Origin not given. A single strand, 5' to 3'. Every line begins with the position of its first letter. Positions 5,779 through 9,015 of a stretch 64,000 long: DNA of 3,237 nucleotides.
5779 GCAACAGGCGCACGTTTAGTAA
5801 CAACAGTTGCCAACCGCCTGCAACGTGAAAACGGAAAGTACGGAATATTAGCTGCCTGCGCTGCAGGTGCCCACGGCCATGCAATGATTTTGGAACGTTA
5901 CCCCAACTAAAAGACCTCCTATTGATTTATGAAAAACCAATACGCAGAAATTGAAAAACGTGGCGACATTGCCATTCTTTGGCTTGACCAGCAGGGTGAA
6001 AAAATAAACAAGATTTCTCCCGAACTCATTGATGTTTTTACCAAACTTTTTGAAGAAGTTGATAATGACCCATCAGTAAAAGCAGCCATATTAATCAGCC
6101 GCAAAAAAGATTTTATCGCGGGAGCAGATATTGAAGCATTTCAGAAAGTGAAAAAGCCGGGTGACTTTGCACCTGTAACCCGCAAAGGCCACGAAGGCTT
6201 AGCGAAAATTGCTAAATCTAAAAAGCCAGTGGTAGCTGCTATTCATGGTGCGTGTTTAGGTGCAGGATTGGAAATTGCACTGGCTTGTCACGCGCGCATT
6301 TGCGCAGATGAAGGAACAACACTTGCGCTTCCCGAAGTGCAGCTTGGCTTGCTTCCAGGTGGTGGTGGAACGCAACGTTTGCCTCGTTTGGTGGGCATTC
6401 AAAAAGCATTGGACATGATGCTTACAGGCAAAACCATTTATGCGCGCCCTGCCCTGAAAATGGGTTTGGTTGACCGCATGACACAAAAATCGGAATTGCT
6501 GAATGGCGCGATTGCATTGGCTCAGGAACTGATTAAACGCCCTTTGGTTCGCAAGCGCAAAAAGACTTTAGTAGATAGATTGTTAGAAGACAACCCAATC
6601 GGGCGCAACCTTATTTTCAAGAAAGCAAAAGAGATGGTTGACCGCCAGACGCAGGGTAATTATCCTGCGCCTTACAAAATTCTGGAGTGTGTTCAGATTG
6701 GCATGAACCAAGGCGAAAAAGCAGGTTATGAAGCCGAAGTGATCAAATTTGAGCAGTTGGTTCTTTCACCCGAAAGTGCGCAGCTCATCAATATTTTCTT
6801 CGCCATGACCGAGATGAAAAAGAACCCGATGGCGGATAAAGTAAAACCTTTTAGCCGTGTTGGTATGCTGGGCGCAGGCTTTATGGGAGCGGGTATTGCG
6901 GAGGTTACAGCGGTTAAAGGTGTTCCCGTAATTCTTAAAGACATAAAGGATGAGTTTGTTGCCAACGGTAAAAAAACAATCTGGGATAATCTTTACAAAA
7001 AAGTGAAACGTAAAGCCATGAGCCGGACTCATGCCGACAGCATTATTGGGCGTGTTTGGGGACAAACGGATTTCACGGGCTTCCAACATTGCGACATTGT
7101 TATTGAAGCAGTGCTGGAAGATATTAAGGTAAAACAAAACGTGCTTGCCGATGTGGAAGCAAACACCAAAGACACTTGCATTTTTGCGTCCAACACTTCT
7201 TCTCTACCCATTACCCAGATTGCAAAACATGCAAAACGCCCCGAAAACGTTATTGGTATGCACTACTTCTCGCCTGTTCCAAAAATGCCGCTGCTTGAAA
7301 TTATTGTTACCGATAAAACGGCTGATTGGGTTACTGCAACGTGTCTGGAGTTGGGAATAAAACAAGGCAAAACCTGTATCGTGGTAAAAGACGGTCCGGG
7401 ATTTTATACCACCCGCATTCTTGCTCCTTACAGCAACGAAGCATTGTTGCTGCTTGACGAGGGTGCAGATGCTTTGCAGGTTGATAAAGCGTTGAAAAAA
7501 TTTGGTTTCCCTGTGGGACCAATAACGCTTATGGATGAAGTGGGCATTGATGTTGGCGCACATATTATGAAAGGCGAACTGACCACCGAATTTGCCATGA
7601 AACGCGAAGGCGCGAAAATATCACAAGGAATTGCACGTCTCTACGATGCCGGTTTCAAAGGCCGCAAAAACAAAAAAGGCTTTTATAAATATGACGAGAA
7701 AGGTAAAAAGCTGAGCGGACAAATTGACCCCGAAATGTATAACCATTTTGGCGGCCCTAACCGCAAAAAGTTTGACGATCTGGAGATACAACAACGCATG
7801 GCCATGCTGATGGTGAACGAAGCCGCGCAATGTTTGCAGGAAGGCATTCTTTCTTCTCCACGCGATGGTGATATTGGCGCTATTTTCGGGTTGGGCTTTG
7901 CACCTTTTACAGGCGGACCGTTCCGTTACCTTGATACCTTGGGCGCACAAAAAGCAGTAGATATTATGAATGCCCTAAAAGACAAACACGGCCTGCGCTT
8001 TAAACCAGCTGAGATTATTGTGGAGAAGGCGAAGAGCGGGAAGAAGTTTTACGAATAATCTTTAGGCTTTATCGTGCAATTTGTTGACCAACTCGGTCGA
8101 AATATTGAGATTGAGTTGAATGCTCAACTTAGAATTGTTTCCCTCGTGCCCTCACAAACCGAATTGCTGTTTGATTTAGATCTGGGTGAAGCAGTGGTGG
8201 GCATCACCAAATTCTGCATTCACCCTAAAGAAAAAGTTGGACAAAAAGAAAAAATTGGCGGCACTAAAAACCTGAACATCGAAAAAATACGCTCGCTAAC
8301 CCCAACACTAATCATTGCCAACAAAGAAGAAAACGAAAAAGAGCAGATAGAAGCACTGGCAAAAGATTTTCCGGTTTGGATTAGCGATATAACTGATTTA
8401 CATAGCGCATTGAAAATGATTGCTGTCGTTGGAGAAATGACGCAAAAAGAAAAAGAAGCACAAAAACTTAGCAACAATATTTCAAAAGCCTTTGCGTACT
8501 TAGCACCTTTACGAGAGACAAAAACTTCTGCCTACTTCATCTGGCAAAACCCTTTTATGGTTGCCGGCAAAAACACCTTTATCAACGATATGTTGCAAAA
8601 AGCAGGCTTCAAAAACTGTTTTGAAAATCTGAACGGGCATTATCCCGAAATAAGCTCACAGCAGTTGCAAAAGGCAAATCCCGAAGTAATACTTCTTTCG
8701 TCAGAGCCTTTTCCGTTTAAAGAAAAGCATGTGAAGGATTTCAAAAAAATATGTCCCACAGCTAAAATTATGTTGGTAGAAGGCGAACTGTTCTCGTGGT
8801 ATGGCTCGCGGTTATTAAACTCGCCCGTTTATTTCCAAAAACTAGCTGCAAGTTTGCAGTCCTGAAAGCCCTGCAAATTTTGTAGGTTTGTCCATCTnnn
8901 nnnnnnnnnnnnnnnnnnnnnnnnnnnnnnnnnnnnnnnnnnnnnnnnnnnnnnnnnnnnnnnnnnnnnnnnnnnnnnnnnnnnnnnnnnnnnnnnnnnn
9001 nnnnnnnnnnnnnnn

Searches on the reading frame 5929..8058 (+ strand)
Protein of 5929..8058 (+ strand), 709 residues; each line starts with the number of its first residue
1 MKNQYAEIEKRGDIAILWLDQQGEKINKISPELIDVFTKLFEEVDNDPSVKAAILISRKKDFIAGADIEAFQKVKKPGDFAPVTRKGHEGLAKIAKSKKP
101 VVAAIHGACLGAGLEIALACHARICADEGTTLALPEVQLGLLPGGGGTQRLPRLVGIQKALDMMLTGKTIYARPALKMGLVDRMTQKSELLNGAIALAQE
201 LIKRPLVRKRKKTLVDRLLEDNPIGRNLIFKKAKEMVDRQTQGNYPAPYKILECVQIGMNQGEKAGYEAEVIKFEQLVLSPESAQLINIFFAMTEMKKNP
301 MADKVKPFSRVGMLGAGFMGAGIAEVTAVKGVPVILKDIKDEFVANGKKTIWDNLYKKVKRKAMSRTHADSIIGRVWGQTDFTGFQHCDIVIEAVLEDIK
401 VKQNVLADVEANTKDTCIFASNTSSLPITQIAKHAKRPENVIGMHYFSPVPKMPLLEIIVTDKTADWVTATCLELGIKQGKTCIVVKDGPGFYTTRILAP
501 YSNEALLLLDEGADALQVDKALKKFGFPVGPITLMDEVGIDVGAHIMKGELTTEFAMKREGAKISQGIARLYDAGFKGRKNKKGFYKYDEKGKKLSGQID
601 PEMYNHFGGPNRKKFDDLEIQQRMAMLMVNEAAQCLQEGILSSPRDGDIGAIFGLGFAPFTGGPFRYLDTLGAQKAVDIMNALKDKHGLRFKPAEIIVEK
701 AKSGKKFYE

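Call 100: search_protein_families(library=pfam, proteins=[window:5929-8058:+], max_evalue=0.00001)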
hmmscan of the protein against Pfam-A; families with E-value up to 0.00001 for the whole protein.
window:5929-8058:+ (709 aa): 4 families
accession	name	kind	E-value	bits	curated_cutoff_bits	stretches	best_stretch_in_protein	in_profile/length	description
PF02737.24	3HCDH_N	-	1.6e-56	191.5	22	1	311-488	2-179/180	3-hydroxyacyl-CoA dehydrogenase, NAD binding domain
PF00378.25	ECH_1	-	1.5e-42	146.1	27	1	23-216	14-206/251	Enoyl-CoA hydratase/isomerase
PF00725.27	3HCDH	-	6e-31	107.3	22.1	1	491-588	1-97/97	3-hydroxyacyl-CoA dehydrogenase, C-terminal domain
PF16113.10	ECH_2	-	9e-26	91.6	27.2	1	24-222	10-206/335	Enoyl-CoA hydratase/isomerase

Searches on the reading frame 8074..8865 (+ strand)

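Call 100: search_protein_families(library=pfam, proteins=[window:8074-8865:+], max_evalue=0.00001)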
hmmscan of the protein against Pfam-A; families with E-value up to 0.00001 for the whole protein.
window:8074-8865:+ (263 aa): 1 family
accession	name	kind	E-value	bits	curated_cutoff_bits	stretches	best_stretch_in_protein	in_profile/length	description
PF01497.23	Peripla_BP_2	-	1.4e-29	103.6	27.5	1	21-211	1-200/235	Periplasmic binding protein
